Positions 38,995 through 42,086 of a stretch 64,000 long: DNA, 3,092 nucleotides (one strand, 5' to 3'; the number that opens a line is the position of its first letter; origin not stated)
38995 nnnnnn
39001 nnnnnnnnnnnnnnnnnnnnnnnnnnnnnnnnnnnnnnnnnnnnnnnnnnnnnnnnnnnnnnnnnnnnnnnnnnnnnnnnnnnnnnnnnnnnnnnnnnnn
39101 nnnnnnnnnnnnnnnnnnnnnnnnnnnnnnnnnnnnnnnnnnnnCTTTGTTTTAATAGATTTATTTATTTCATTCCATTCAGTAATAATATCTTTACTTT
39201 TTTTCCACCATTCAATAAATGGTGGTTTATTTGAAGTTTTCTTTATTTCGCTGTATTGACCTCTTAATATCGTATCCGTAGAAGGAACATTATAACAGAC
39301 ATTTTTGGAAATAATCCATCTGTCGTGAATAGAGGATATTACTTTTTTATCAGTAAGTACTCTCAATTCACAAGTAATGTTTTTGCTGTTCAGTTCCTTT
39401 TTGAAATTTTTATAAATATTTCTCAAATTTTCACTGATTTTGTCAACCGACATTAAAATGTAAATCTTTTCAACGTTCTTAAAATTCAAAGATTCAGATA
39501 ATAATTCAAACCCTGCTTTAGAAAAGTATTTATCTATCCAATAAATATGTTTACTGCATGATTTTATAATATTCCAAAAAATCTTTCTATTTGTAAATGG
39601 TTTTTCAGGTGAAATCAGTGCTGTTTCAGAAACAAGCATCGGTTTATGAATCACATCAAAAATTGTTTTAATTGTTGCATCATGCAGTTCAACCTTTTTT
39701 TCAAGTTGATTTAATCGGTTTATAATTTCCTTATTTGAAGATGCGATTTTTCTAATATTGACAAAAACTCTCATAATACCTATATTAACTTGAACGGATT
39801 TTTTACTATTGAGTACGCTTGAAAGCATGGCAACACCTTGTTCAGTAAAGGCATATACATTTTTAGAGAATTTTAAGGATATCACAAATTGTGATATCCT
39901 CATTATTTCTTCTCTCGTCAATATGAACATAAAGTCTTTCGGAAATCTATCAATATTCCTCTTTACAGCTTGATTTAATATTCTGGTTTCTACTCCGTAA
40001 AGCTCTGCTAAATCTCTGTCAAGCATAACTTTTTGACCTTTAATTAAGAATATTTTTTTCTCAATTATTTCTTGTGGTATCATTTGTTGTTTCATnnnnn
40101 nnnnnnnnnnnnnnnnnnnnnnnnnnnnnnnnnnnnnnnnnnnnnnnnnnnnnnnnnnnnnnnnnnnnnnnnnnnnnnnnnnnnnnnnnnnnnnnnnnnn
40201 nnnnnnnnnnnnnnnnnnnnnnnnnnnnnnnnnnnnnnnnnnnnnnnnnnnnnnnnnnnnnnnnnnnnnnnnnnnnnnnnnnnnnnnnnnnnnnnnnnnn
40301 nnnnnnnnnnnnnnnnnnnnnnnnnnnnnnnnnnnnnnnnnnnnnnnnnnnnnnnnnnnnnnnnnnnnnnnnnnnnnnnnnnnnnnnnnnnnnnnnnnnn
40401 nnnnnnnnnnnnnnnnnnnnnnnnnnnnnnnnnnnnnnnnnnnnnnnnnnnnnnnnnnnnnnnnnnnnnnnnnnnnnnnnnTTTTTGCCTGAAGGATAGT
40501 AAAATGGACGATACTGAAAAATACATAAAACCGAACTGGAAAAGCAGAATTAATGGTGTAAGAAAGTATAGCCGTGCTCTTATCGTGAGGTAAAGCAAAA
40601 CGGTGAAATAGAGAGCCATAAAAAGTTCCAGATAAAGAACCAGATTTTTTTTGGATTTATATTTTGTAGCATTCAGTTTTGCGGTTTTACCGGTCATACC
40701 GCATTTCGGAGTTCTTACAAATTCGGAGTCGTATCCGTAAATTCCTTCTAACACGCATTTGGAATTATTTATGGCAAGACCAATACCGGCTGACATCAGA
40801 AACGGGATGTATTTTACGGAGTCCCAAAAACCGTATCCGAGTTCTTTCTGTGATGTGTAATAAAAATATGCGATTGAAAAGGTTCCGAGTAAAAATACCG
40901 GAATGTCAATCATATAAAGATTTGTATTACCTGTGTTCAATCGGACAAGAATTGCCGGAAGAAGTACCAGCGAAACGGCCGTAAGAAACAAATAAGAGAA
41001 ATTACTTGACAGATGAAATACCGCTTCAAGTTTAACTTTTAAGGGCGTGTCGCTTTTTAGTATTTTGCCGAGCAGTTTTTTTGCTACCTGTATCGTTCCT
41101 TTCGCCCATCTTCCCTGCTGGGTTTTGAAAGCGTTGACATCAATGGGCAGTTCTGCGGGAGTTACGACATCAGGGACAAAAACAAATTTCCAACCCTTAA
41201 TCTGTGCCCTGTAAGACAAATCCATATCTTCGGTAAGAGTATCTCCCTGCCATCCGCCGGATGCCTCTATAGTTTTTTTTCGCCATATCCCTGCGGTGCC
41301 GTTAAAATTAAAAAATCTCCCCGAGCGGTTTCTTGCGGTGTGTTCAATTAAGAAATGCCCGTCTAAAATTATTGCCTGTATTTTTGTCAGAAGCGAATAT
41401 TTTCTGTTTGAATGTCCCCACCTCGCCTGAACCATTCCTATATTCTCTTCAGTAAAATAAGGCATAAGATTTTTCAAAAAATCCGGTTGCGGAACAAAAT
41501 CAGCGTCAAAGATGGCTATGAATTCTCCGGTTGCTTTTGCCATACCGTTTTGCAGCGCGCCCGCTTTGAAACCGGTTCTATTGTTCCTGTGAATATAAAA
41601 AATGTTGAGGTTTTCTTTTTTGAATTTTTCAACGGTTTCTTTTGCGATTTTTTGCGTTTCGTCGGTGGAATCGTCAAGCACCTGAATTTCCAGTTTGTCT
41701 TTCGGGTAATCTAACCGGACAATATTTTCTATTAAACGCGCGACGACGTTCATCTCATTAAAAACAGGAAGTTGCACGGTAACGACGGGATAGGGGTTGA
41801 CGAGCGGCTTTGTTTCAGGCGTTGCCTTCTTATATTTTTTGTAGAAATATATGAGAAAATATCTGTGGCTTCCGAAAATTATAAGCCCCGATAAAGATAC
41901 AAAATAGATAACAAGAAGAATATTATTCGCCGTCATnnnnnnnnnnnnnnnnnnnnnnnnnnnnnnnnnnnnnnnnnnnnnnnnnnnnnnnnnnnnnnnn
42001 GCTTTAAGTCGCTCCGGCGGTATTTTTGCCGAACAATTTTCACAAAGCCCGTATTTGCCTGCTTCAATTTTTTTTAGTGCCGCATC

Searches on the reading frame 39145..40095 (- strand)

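Call 49: search_protein_families(library=pfam, proteins=[window:39145-40095:-])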
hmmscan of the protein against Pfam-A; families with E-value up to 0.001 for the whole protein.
window:39145-40095:- (317 aa): 1 family
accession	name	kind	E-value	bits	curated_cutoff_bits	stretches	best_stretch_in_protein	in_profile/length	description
PF10543.14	ORF6N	-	1.5e-31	108.9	27.8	1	13-94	1-86/86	ORF6N domain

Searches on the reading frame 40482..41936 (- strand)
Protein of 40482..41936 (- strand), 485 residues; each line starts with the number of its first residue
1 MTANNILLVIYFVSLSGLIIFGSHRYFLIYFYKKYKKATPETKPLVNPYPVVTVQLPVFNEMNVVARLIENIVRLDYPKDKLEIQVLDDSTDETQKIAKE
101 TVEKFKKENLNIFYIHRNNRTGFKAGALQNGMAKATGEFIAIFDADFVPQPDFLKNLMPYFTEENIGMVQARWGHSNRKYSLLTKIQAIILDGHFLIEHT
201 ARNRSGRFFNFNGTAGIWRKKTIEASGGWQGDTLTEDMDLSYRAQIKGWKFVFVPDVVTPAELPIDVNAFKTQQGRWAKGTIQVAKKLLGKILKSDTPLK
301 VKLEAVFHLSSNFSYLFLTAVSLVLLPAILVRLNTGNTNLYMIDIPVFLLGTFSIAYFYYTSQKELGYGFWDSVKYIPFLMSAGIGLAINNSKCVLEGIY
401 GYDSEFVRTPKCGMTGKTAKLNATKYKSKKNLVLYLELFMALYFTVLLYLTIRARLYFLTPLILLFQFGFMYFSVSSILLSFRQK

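Call 49: search_protein_families(library=pfam, proteins=[window:40482-41936:-])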
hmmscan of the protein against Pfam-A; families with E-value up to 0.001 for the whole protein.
window:40482-41936:- (485 aa): 5 families
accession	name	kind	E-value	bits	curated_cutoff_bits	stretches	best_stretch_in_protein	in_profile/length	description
PF13641.12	Glyco_tranf_2_3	-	2.3e-29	103.5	27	1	52-280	3-230/230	Glycosyltransferase like family 2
PF00535.33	Glycos_transf_2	-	3.3e-24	86.1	23.3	1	54-199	2-141/168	Glycosyl transferase family 2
PF13632.12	Glyco_trans_2_3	-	3.6e-20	73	27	1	140-326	2-173/198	Glycosyl transferase family group 2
PF13506.12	Glyco_transf_21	-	8.1e-14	51.9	21.7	1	120-279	14-174/174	Glycosyl transferase family 21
PF10111.15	Glyco_tranf_2_2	-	3.9e-05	23.7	27.3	1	79-244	27-199/276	Glycosyltransferase like family 2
